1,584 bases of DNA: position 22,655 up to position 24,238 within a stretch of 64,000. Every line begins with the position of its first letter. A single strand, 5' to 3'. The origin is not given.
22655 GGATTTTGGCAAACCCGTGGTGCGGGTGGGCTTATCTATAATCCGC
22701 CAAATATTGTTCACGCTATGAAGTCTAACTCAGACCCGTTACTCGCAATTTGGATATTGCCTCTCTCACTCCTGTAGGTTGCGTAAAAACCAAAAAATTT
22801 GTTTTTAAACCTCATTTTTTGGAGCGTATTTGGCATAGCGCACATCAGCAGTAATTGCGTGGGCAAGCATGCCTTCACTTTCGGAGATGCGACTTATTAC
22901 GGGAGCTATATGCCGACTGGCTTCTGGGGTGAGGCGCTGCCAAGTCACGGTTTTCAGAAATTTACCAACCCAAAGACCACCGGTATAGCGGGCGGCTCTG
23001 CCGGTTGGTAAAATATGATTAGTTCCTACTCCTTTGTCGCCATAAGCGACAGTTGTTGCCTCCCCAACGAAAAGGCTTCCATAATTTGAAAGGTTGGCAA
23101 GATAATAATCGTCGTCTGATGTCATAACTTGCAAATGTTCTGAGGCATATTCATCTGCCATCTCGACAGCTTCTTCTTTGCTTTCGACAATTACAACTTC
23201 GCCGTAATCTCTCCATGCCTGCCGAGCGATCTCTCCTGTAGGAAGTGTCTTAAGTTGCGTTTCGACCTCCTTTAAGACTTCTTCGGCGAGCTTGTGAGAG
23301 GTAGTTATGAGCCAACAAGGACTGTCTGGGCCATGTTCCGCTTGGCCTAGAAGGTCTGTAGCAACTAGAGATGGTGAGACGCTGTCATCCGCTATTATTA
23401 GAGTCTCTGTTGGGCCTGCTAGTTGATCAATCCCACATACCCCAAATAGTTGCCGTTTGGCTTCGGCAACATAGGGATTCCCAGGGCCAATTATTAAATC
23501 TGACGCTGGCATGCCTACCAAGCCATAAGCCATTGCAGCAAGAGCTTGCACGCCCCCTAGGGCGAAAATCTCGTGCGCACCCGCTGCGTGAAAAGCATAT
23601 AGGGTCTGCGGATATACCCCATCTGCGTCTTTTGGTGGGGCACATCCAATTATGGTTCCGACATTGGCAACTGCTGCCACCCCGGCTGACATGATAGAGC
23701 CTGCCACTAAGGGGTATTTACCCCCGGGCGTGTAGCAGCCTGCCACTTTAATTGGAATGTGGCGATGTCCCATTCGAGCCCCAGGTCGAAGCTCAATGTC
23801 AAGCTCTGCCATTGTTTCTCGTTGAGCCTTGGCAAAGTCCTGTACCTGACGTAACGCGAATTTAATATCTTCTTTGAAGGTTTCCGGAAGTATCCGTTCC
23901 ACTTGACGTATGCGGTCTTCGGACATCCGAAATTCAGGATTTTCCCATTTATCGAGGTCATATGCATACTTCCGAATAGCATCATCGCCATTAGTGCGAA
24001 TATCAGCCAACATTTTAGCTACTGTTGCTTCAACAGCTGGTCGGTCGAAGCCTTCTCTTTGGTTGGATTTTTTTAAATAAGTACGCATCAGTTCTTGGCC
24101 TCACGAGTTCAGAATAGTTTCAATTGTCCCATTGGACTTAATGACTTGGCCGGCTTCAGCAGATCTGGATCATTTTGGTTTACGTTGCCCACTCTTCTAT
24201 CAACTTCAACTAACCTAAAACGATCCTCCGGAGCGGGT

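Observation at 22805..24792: Histidinol-dehydrogenase paralogue outside any his context, co-oriented 20 bp downstream of a SRAP gene; possible HpsN-like sulfonate dehydrogenase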

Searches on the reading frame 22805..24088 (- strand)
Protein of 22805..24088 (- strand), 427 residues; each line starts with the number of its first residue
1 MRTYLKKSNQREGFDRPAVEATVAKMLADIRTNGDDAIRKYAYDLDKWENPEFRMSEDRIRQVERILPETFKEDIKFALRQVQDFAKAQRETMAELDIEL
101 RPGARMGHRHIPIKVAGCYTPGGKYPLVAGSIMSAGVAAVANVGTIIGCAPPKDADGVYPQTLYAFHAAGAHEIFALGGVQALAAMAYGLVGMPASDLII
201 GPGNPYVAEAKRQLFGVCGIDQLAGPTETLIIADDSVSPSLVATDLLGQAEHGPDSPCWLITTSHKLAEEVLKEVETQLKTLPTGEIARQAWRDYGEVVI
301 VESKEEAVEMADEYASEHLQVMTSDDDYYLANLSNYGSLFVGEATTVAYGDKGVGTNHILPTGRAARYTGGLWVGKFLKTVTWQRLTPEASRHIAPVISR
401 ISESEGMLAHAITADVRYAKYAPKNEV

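Call 4: search_protein_families(library=ncbifam, proteins=[window:22805-24088:-], max_evalue=0.00001)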
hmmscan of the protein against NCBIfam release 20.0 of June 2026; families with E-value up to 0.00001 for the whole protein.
window:22805-24088:- (427 aa): 2 families
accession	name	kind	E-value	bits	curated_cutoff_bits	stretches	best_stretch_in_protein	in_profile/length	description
TIGR00069.1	hisD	equivalog_domain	6.1e-131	437.3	243.8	1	23-417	1-393/393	histidinol dehydrogenase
NF010343.0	PRK13770.1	equivalog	1.5e-69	234.8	647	1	4-417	7-414/416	histidinol dehydrogenase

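Call 5: search_protein_families(library=pfam, proteins=[window:22805-24088:-], max_evalue=0.00001)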
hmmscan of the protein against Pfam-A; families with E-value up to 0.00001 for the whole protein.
window:22805-24088:- (427 aa): 1 family
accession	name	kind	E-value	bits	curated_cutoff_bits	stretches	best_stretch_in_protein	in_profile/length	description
PF00815.25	Histidinol_dh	-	1e-131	440.2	27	1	11-417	3-410/411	Histidinol dehydrogenase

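Call 6: search_solved_structures(query=window:22805-24088:-, show_alignments=3)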
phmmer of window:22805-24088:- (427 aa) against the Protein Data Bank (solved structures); distinct sequences matched with E-value up to 0.001: 11.
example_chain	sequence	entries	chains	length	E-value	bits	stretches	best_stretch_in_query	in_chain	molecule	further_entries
8v35_A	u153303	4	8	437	1.7e-139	468.8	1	2-424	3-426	Sulfopropanediol 3-dehydrogenase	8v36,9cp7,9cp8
8v37_A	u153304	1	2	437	2.4e-138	465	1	2-424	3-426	Sulfopropanediol 3-dehydrogenase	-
9cp9_A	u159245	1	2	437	4.7e-138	464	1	2-424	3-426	Sulfopropanediol 3-dehydrogenase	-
8wwe_A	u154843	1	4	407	2e-115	389.5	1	4-403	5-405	(R)-DHPS dehydrogenase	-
1k75_A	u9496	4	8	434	5e-72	246.6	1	18-416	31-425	L-histidinol dehydrogenase | Histidinol dehydrogenase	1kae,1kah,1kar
4g07_A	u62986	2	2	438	1.1e-69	238.8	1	19-417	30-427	Histidinol dehydrogenase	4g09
6an0_A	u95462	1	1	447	1.2e-68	235.4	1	22-420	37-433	Histidinol dehydrogenase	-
5vlb_A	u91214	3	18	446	2e-59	205.1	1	10-417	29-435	Histidinol dehydrogenase, chloroplastic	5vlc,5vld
9lbv_A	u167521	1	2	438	4.9e-57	197.2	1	17-418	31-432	Histidinol dehydrogenase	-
8xsq_A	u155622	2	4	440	5e-57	197.2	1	17-418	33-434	Histidinol dehydrogenase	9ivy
4gic_A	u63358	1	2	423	2.3e-54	188.4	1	22-406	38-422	Histidinol dehydrogenase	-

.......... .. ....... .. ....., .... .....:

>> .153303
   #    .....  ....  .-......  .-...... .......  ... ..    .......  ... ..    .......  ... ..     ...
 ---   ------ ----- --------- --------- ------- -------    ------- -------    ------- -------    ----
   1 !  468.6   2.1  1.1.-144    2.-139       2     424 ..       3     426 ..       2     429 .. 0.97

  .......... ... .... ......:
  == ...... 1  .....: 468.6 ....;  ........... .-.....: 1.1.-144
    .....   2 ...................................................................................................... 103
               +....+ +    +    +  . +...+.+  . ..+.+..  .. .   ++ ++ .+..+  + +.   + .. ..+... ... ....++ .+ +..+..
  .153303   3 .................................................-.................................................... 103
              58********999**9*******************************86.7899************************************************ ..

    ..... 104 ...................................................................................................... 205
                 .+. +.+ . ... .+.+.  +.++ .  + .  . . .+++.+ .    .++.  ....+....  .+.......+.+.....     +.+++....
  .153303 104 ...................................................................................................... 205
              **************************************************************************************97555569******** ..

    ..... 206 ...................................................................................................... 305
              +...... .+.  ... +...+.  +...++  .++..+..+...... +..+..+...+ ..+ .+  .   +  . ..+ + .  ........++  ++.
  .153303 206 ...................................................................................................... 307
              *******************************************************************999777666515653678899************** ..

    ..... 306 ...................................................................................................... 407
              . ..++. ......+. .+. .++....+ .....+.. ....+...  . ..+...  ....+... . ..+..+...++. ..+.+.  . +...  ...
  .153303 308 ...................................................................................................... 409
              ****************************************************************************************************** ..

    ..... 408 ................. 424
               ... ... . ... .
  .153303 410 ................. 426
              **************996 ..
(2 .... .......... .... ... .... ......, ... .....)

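Call 10: find_homologous_proteins(query=window:22805-24088:-, max_evalue=1e-20)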
Query window:22805-24088:- (427 aa): 8000 proteins with E <= 1e-20 among 8000 candidates; the best 120 are listed.
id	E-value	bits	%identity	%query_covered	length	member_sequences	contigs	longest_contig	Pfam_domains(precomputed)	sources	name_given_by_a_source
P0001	1.1e-262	890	91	100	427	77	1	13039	PF00815.26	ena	-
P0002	1.3e-251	853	87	100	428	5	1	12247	PF00815.26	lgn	-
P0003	1.3e-250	850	87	100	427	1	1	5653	PF00815.26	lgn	-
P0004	8.8e-249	844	86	100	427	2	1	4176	PF00815.26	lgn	-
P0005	2.6e-248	842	86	100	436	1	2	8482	PF00815.26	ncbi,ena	-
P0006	4.2e-248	841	86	100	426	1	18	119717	PF00815.26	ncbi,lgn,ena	-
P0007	3.4e-247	838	86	100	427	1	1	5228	PF00815.26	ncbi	-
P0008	1.6e-246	836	85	100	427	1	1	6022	PF00815.26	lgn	-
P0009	4.5e-246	835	85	100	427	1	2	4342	PF00815.26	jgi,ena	-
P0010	8.9e-245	830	85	100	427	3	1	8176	PF00815.26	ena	-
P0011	2.2e-240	816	84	100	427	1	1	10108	PF00815.26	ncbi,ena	ncbi:MAG: histidinol dehydrogenase [Alphaproteobacteria bacterium]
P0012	2.6e-240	816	84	100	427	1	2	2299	PF00815.26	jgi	jgi:sulfopropanediol 3-dehydrogenase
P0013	4.7e-239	812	83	100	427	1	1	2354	PF00815.26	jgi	jgi:sulfopropanediol 3-dehydrogenase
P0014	1.2e-237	807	83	100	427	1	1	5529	PF00815.26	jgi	-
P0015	3.1e-235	799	82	100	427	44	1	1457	PF00815.26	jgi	jgi:sulfopropanediol 3-dehydrogenase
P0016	2.6e-211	720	73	100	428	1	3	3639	PF00815.26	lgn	-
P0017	3.7e-211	720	73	100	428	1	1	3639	PF00815.26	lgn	-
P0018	7.1e-211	719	73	100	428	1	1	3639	PF00815.26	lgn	-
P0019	1.0e-210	718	73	100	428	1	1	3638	PF00815.26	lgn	-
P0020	1.0e-210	718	73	100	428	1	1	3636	PF00815.26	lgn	-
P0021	1.9e-210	717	73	100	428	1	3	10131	PF00815.26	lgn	-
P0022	2.7e-210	717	73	100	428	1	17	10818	PF00815.26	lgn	-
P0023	7.5e-210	715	73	100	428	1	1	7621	PF00815.26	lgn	-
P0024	6.1e-205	699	70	100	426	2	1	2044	PF00815.26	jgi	-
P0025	5.0e-204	696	70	100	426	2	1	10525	PF00815.26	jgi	-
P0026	1.2e-200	685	70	100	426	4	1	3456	PF00815.26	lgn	-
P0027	1.7e-200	685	71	100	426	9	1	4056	PF00815.26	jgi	-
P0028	3.2e-200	684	68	100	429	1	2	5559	PF00815.26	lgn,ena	-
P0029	1.7e-199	681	68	100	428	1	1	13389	PF00815.26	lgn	-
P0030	2.5e-199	681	69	100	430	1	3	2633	PF00815.26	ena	-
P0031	6.7e-199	679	69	100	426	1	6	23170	PF00815.26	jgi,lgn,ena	-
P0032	9.7e-199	679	69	100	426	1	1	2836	PF00815.26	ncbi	-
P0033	1.8e-198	678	68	100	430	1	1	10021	PF00815.26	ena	-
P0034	1.9e-198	678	69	100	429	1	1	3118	PF00815.26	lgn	-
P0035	3.1e-198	677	68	100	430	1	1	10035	PF00815.26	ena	-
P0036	7.3e-198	676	68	100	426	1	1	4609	PF00815.26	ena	-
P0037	1.1e-197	675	69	100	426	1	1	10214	PF00815.26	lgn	-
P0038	3.9e-197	674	67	100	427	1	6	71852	PF00815.26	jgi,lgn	jgi:sulfopropanediol 3-dehydrogenase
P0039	4.2e-197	673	68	100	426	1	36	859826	PF00815.26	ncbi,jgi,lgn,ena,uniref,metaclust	ncbi:sulfopropanediol 3-dehydrogenase [Constrictibacter sp. MBR-5]|jgi:sulfopropanediol 3-dehydrogen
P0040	7.0e-197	673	68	100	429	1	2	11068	PF00815.26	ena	-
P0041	9.7e-197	672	68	100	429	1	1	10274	PF00815.26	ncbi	-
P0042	1.0e-196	672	68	100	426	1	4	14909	PF00815.26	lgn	-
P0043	2.3e-196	671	68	100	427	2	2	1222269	PF00815.26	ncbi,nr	ncbi:MAG: histidinol dehydrogenase [Alphaproteobacteria bacterium]|nr:histidinol dehydrogenase [Alph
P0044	2.6e-196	671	68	100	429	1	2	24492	PF00815.26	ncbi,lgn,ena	-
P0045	3.2e-196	671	68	100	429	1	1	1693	PF00815.26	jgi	jgi:sulfopropanediol 3-dehydrogenase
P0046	4.7e-195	667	68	100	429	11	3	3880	PF00815.26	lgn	-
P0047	6.5e-195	666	68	100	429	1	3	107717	PF00815.26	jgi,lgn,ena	jgi:sulfopropanediol 3-dehydrogenase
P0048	7.1e-195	666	67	100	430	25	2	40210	PF00815.26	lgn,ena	-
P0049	8.9e-195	666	68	100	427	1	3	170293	PF00815.26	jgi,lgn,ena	-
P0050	5.2e-194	663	66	100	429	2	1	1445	PF00815.26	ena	-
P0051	1.4e-193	662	68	100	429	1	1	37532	PF00815.26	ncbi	-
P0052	1.7e-193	662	67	100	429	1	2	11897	PF00815.26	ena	-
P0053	2.4e-193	661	66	100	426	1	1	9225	PF00815.26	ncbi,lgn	ncbi:MAG: histidinol dehydrogenase [Alphaproteobacteria bacterium]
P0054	4.3e-193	660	67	100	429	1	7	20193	PF00815.26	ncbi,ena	-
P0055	1.1e-192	659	67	100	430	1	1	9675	PF00815.26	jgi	jgi:sulfopropanediol 3-dehydrogenase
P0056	5.8e-192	657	67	100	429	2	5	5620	PF00815.26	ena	-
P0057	2.6e-189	648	66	100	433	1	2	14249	PF00815.26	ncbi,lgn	ncbi:MAG: histidinol dehydrogenase [Kiloniellaceae bacterium]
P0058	3.0e-189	648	66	100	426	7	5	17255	PF00815.26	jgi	jgi:sulfopropanediol 3-dehydrogenase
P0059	1.7e-188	645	65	100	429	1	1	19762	PF00815.26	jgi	jgi:sulfopropanediol 3-dehydrogenase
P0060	4.8e-188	644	66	100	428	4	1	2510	PF00815.26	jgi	jgi:sulfopropanediol 3-dehydrogenase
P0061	6.2e-188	643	65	100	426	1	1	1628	PF00815.26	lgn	-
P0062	2.8e-187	641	65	100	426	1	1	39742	PF00815.26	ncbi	-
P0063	6.7e-187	640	65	100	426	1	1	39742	PF00815.26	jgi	jgi:sulfopropanediol 3-dehydrogenase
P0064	2.2e-186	638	65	100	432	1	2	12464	PF00815.26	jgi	jgi:sulfopropanediol 3-dehydrogenase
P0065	3.2e-186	638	64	100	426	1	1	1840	PF00815.26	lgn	-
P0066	4.2e-186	637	65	100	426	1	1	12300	PF00815.26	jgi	jgi:sulfopropanediol 3-dehydrogenase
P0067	7.2e-186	636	65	100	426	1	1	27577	PF00815.26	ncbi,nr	ncbi:MAG TPA: histidinol dehydrogenase [Alphaproteobacteria bacterium]|nr:histidinol dehydrogenase [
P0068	1.2e-185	636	65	100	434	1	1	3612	PF00815.26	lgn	-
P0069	2.7e-185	635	65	100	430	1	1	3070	PF00815.26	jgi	jgi:sulfopropanediol 3-dehydrogenase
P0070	4.0e-185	634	65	100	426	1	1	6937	PF00815.26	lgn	-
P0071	5.0e-185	634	64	100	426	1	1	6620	PF00815.26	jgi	jgi:sulfopropanediol 3-dehydrogenase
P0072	5.2e-185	634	66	100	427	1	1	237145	PF00815.26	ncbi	-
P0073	5.9e-185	633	65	100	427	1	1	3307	PF00815.26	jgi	jgi:sulfopropanediol 3-dehydrogenase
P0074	5.9e-185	633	65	100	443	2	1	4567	PF00815.26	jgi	jgi:sulfopropanediol 3-dehydrogenase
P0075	1.6e-184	632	65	100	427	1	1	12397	PF00815.26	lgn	-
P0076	1.7e-184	632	67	100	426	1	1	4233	PF00815.26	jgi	jgi:sulfopropanediol 3-dehydrogenase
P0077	2.0e-184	632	64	100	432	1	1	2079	PF00815.26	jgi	jgi:sulfopropanediol 3-dehydrogenase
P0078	2.5e-184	631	65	100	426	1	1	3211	PF00815.26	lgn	-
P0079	2.7e-184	631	64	100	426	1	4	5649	PF00815.26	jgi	jgi:sulfopropanediol 3-dehydrogenase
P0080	2.8e-184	631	66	99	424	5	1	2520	PF00815.26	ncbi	-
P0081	4.3e-184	631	65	100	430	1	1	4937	PF00815.26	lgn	-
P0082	5.3e-184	630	65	100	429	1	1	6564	PF00815.26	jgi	jgi:sulfopropanediol 3-dehydrogenase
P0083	7.9e-184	630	64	100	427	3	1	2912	PF00815.26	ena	-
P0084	9.3e-184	629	65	100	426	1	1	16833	PF00815.26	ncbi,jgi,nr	ncbi:MAG: sulfopropanediol 3-dehydrogenase [Rhodospirillaceae bacterium]|jgi:sulfopropanediol 3-dehy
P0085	1.2e-183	629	65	99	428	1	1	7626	PF00815.26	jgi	jgi:sulfopropanediol 3-dehydrogenase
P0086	1.7e-183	629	65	99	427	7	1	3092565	PF00815.26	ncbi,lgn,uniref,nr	ncbi:histidinol dehydrogenase [Elioraea sp.]|uniref:histidinol dehydrogenase n=1 Tax=Elioraea sp. Ta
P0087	2.0e-183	628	64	100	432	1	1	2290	PF00815.26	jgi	jgi:sulfopropanediol 3-dehydrogenase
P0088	3.1e-183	628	64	100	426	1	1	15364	PF00815.26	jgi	jgi:sulfopropanediol 3-dehydrogenase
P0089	4.9e-183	627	64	100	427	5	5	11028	PF00815.26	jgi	jgi:sulfopropanediol 3-dehydrogenase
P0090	5.3e-183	627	66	98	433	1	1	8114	PF00815.26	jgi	jgi:sulfopropanediol 3-dehydrogenase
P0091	6.5e-183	627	65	100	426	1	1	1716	PF00815.26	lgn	-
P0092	9.7e-183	626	66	100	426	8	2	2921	PF00815.26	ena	-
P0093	1.0e-182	626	64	99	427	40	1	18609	PF00815.26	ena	-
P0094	1.5e-182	626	65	99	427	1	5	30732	PF00815.26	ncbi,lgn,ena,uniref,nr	ncbi:histidinol dehydrogenase [Elioraea sp. Yellowstone]|uniref:histidinol dehydrogenase n=1 Tax=Eli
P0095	1.5e-182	625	65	99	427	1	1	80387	PF00815.26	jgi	jgi:sulfopropanediol 3-dehydrogenase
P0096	1.9e-182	625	65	99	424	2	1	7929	PF00815.26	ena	-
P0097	1.9e-182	625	64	100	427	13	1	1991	PF00815.26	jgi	jgi:sulfopropanediol 3-dehydrogenase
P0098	1.9e-182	625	65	99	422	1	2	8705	PF00815.26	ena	-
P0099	2.0e-182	625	67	100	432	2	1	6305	PF00815.26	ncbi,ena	-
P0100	2.3e-182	625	64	99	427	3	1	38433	PF00815.26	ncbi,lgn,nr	ncbi:MAG: histidinol dehydrogenase [Acetobacteraceae bacterium]|nr:histidinol dehydrogenase [Acetoba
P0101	2.4e-182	625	63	99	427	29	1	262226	PF00815.26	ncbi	-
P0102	4.2e-182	624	66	99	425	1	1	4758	PF00815.26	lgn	-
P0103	7.8e-182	623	65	99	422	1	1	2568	PF00815.26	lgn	-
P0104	8.1e-182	623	64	100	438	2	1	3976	PF00815.26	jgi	jgi:sulfopropanediol 3-dehydrogenase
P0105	9.1e-182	623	66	98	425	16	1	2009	PF00815.26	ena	-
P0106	1.0e-181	623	63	100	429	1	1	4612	PF00815.26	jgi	jgi:sulfopropanediol 3-dehydrogenase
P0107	1.4e-181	622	63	100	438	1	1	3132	PF00815.26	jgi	jgi:sulfopropanediol 3-dehydrogenase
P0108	1.8e-181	622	64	99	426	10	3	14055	PF00815.26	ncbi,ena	-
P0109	1.9e-181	622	65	100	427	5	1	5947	PF00815.26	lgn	-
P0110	3.3e-181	621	64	100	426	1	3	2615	PF00815.26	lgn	-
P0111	3.5e-181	621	65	100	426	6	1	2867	PF00815.26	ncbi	-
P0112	4.1e-181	621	63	100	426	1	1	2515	PF00815.26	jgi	jgi:sulfopropanediol 3-dehydrogenase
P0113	4.4e-181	621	64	100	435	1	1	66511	PF00815.26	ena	-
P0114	4.8e-181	621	64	100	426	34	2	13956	PF00815.26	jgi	jgi:sulfopropanediol 3-dehydrogenase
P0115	5.2e-181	620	64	100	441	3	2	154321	PF00815.26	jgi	jgi:sulfopropanediol 3-dehydrogenase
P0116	5.5e-181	620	63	99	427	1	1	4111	PF00815.26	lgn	-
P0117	8.5e-181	620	64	99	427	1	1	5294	PF00815.26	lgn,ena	-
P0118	8.9e-181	620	66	96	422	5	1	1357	PF00815.26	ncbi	-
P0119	9.7e-181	620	65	100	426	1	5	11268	PF00815.26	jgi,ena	jgi:sulfopropanediol 3-dehydrogenase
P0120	1.0e-180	619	65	100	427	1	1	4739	PF00815.26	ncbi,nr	ncbi:MAG: histidinol dehydrogenase [Rhodospirillaceae bacterium]|nr:histidinol dehydrogenase [Rhodos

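Call 21: find_related_loci(query=window:22805-24088:-, collection=genome_contigs, flank=10000)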
Query window:22805-24088:- (427 aa) in genome_contigs; peptide patterns used: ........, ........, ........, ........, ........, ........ (x = any residue, [..] = any of these).
92 stretches matched a pattern; 13 encode a relative of the query (tblastn E <= 1e-3); 12 distinct loci.
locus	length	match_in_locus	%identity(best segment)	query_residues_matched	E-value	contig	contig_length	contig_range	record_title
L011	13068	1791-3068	92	1-426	0e+0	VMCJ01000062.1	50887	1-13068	MAG: Rhodospirillales bacterium isolate 4_1 c_000000000113, whole genome shotgun sequence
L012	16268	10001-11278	86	1-426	0e+0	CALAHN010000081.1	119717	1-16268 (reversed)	MAG TPA_asm: uncultured Alphaproteobacteria bacterium isolate ERR2206770_bin.103_CONCOCT_v1.1_MAG genome assembly, conti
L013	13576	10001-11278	82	1-426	0e+0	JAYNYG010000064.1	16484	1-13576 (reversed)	MAG: Alphaproteobacteria bacterium isolate 139558_S160_concoct_bins.tsv.071_sub NODE_2658_length_16484_cov_9.425163, who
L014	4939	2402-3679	86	1-426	0e+0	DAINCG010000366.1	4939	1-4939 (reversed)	MAG TPA_asm: Pseudomonadota bacterium isolate CTOTU39385 NODE_2006_length_4939_cov_2.184685, whole genome shotgun sequen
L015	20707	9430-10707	83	1-426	0e+0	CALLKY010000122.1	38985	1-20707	MAG: uncultured Alphaproteobacteria bacterium isolate S4_Bin_METABAT__173_1 genome assembly, contig: c_000000579070, who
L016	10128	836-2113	82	1-426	0e+0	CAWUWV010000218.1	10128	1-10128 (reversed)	MAG: uncultured Alphaproteobacteria bacterium isolate HER19_SLT_250_bin_110 genome assembly, contig: HER19_SLT_250_bin_1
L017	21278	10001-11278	81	1-426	0e+0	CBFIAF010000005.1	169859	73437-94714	MAG: Alphaproteobacteria bacterium isolate Co_bin_507_permissive genome assembly, contig: Co_bin_507_permissive_c5, whol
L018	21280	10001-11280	87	1-426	0e+0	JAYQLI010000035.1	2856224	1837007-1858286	MAG: Rhodospirillales bacterium isolate SD4486_NP_metabta_bins_sspec.tsv.216_sub contig_7716_pilon, whole genome shotgun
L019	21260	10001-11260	62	1-421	2e-179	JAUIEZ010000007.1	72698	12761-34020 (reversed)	MAG: Gammaproteobacteria bacterium isolate 8_bin.56 NODE_530_length_72698_cov_1.360819, whole genome shotgun sequence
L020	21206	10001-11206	52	23-422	3e-140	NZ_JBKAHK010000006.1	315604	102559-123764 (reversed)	Gillisia sp. Q332 Scaffold5_1, whole genome shotgun sequence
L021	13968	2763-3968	35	19-417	2e-72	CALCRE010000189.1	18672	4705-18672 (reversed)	MAG TPA_asm: uncultured Clostridia bacterium isolate SRR1561991_bin.39_CONCOCT_v1.1_MAG genome assembly, contig: ERZ7240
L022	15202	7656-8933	83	1-426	0e+0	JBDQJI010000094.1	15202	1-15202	MAG: Alphaproteobacteria bacterium isolate SFB_27D_19Dec05_100_63 k141_2508761_length_15202_cov_26.9377, whole genome sh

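Call 28: search_protein_representatives(protein=window:22805-24088:-)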
Query: 427 residues. Proteins with E-value up to 0.001 (for the whole library): 12717; up to 1e-10: 7357; up to 1e-30: 2318. The best 150 are listed.
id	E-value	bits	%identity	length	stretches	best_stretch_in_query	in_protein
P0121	2.8e-129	448.4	52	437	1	3-422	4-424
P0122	3.8e-118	411.7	48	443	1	17-421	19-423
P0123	2.6e-114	399.1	47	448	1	17-421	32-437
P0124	4.7e-110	385.1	45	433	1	18-418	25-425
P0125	7.6e-108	377.8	47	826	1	2-418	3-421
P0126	8.8e-106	371.0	47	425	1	18-418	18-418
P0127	6.1e-103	361.6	44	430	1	18-415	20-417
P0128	2.9e-101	356.1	52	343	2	4-230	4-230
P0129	1.0e-100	354.3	44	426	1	6-417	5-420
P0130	2.0e-98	346.8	51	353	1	16-342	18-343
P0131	1.3e-96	340.8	55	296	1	137-418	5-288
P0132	8.3e-96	338.1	56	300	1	128-425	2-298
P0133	1.3e-93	330.8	54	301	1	128-419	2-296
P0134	1.0e-92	328.0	40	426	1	6-417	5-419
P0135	4.5e-92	325.8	53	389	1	135-424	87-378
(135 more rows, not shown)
